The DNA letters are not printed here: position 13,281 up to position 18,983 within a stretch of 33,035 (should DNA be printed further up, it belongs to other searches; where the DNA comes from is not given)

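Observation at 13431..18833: Giant 1800-aa protein: N-terminal beta-rich region, two long coiled coils and a single MoxR/AAA_5-type ATPase core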

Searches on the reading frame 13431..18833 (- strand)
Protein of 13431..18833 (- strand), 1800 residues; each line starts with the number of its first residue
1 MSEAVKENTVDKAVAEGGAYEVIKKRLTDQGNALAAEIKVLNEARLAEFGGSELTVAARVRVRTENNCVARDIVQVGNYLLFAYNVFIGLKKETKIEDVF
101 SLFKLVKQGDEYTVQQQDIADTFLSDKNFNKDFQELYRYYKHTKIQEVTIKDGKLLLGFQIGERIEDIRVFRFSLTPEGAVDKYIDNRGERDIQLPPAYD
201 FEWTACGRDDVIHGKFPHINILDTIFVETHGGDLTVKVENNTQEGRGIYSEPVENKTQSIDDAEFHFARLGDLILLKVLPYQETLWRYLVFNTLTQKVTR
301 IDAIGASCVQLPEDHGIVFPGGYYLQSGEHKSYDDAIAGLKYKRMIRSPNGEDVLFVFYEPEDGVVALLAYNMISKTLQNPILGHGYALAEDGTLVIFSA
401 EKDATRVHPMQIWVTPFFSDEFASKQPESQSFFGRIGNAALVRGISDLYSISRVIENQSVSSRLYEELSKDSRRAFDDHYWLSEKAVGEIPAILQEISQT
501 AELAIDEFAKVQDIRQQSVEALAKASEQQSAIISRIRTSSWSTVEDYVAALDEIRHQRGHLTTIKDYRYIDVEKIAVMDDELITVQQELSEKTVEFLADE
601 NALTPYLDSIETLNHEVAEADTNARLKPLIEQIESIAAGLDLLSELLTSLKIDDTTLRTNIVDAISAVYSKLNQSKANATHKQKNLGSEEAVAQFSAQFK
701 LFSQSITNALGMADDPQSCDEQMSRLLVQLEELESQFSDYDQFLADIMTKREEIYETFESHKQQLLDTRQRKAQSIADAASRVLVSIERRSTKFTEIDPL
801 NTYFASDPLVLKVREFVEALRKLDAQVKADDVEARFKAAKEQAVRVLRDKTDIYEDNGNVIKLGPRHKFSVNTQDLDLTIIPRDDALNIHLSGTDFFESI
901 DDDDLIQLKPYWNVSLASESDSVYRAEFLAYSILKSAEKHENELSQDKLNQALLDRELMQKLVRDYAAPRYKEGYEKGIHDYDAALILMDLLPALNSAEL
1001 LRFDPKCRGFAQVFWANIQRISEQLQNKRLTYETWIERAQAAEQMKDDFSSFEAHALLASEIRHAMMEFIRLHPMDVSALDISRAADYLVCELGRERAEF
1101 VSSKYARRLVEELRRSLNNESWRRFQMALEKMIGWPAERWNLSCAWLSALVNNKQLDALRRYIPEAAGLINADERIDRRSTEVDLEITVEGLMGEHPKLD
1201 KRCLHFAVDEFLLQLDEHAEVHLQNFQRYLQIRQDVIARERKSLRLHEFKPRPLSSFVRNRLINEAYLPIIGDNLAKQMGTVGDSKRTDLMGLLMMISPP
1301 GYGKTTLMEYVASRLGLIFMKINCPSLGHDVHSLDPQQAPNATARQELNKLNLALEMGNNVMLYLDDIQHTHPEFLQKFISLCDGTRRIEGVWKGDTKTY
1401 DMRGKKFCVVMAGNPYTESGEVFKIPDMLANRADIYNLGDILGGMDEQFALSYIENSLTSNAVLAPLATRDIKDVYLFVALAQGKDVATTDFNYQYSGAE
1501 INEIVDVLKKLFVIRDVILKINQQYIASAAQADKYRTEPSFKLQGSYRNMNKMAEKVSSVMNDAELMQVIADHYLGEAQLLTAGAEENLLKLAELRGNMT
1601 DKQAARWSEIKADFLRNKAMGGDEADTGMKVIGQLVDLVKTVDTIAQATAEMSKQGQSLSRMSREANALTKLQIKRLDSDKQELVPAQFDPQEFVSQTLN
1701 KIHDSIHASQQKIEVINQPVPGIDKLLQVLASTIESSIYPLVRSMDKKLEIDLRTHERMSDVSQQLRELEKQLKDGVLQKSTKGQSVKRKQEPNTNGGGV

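Call 4: search_protein_families(library=pfam, proteins=[window:13431-18833:-], max_evalue=0.01)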
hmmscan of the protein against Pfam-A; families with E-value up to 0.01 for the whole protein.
window:13431-18833:- (1800 aa): 5 families
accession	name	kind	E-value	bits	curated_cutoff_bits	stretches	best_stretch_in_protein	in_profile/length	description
PF12458.13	DUF3686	-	6.7e-199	661.4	25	1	34-480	2-448/448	ATPase involved in DNA repair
PF25472.1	DUF7902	-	8.1e-26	90.5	26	1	601-684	1-84/85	Domain of unknown function (DUF7902)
PF00004.35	AAA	-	9.2e-06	26.6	21.2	1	1295-1373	2-71/131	ATPase family associated with various cellular activities (AAA)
PF07728.20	AAA_5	-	1.5e-05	25.5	22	1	1294-1421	2-127/139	AAA domain (dynein-related subfamily)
PF13401.12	AAA_22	-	0.00015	22.5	27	1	1292-1384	6-109/130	AAA domain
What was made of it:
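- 17394..18734 (-): DUF3686 domain (residues 34-480). An N-terminal helix is followed by a beta-propeller (strands 55-414). Pfam PF12458, E 6.7e-199 (call 4).
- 16284..17393 (-): Helical rod (residues 481-850) built of long helices (490-538, 655-712, 741-791). It contains DUF7902 (601-684, window 16782-17033). Pfam PF25472, E 8e-26 (call 4).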

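Call 5: search_protein_families(library=ncbifam, proteins=[window:13431-18833:-], max_evalue=0.01)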
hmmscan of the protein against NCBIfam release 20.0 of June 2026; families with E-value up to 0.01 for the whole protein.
window:13431-18833:- (1800 aa): 0 families

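Call 7: search_protein_families(library=padloc, proteins=[window:13431-18833:-], max_evalue=0.01)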
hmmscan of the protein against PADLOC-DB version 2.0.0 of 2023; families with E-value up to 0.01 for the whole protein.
window:13431-18833:- (1800 aa): 1 family
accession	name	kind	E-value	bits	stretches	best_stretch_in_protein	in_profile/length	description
PDLC00915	TRIP13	-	0.0025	15.3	0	1286-1334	58-106/302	TRIP13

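Call 8: search_solved_structures(query=window:13431-18833:-, max_evalue=0.1, show_alignments=2)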
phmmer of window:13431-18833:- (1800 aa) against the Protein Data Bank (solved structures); distinct sequences matched with E-value up to 0.1: 0.
